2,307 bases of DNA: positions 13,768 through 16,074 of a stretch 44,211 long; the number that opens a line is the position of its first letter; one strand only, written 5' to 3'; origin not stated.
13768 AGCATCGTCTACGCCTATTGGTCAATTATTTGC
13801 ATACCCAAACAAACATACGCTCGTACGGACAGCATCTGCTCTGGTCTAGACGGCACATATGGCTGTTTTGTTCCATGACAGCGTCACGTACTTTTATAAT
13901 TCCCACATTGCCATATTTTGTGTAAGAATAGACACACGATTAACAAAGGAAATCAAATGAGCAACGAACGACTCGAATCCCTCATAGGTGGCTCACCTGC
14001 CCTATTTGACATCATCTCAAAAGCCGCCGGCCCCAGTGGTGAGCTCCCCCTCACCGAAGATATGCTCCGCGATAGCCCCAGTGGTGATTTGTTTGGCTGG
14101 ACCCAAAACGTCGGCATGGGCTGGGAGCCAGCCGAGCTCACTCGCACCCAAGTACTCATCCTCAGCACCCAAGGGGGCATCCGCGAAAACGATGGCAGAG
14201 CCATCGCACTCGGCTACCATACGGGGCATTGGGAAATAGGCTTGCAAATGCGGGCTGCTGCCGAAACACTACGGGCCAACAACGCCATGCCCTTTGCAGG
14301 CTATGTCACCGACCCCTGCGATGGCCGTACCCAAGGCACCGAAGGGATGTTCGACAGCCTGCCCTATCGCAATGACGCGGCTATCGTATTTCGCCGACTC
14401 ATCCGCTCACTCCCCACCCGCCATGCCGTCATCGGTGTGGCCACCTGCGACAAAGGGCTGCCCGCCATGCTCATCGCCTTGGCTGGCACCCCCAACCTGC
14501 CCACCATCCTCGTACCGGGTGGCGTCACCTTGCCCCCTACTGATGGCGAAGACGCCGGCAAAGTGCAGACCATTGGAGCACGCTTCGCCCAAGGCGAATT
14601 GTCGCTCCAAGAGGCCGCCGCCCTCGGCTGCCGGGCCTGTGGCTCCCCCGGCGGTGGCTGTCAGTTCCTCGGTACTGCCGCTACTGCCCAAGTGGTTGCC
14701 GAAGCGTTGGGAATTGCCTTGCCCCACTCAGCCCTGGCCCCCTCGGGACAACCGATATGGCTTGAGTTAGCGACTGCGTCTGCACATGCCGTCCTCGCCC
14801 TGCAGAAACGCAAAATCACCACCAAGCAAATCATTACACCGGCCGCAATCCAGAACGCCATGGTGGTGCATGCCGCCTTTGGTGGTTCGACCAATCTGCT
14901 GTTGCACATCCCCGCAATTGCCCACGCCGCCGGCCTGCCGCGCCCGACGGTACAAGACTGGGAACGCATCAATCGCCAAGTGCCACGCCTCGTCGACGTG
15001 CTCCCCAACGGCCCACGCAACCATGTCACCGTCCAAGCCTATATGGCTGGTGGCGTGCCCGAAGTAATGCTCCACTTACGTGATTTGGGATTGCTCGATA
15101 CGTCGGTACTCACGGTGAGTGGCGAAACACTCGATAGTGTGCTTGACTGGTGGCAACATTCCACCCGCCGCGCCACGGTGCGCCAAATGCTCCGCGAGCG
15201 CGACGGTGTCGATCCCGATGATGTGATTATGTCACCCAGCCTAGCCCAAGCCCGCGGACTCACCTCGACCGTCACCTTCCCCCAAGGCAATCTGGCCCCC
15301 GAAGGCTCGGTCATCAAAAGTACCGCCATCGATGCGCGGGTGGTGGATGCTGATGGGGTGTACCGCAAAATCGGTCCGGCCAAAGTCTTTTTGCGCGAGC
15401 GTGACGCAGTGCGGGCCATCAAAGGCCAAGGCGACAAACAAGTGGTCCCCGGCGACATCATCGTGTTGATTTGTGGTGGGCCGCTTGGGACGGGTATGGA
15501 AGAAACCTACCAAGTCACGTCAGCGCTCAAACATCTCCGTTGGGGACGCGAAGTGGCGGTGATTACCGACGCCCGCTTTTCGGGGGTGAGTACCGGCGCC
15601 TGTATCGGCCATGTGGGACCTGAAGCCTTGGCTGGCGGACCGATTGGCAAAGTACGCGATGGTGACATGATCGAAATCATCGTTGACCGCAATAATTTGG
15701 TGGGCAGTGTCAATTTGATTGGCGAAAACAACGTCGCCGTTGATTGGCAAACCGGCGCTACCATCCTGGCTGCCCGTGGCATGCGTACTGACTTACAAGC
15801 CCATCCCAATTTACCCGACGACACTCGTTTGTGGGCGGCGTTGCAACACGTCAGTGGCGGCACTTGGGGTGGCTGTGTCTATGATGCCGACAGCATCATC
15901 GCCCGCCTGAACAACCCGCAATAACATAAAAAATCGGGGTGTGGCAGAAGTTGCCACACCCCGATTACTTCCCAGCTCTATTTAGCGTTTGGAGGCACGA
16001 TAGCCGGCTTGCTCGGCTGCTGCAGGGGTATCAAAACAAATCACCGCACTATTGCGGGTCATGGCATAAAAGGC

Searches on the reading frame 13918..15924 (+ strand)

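Call 26: search_protein_families(library=pfam, proteins=[window:13918-15924:+], max_evalue=0.00001)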
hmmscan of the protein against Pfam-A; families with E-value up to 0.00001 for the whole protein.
window:13918-15924:+ (668 aa): 2 families
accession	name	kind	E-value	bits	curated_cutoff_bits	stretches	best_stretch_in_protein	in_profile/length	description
PF00920.27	ILVD_EDD_N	-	6.9e-67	226.3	27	1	101-406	14-314/316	Dihydroxy-acid/6-phosphogluconate dehydratase N-terminal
PF24877.1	ILV_EDD_C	-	1.3e-37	129.5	27.7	1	452-595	16-151/191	Dihydroxy-acid/6-phosphogluconate dehydratase C-terminal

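Call 74: search_protein_families(library=padloc, proteins=[window:13918-15924:+], max_evalue=0.00001)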
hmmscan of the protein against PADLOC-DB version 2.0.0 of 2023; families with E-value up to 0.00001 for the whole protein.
window:13918-15924:+ (668 aa): 0 families

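Call 75: search_protein_families(library=ncbifam, proteins=[window:13918-15924:+], max_evalue=0.00001)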
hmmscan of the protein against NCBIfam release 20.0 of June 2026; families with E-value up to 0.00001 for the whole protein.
window:13918-15924:+ (668 aa): 8 families
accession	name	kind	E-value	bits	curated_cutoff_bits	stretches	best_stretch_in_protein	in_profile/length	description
TIGR03432.1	yjhG_yagF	hypoth_equivalog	0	1151.2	808.15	1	28-664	7-640/640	YjhG/YagF family D-xylonate dehydratase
NF002068.0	PRK00911.1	subfamily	3.5e-94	316.3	644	1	102-594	49-511/559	dihydroxy-acid dehydratase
TIGR00110.1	ilvD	equivalog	8.5e-86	288.6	618.15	1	111-594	41-497/543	dihydroxy-acid dehydratase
NF004784.0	PRK06131.1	subfamily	5.4e-72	243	539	1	150-595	100-517/576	dihydroxy-acid dehydratase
NF009103.0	PRK12448.1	equivalog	6.6e-61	206.3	710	1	135-594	81-556/616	dihydroxy-acid dehydratase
NF009559.0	PRK13016.1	equivalog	3.3e-60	203.9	882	1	148-594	98-517/578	L-arabinonate dehydratase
NF009560.0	PRK13017.1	subfamily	2e-59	201.3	684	1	150-593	103-530/595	dihydroxy-acid dehydratase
TIGR01196.1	edd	equivalog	3.6e-51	174.2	708.25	1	118-594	95-552/601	phosphogluconate dehydratase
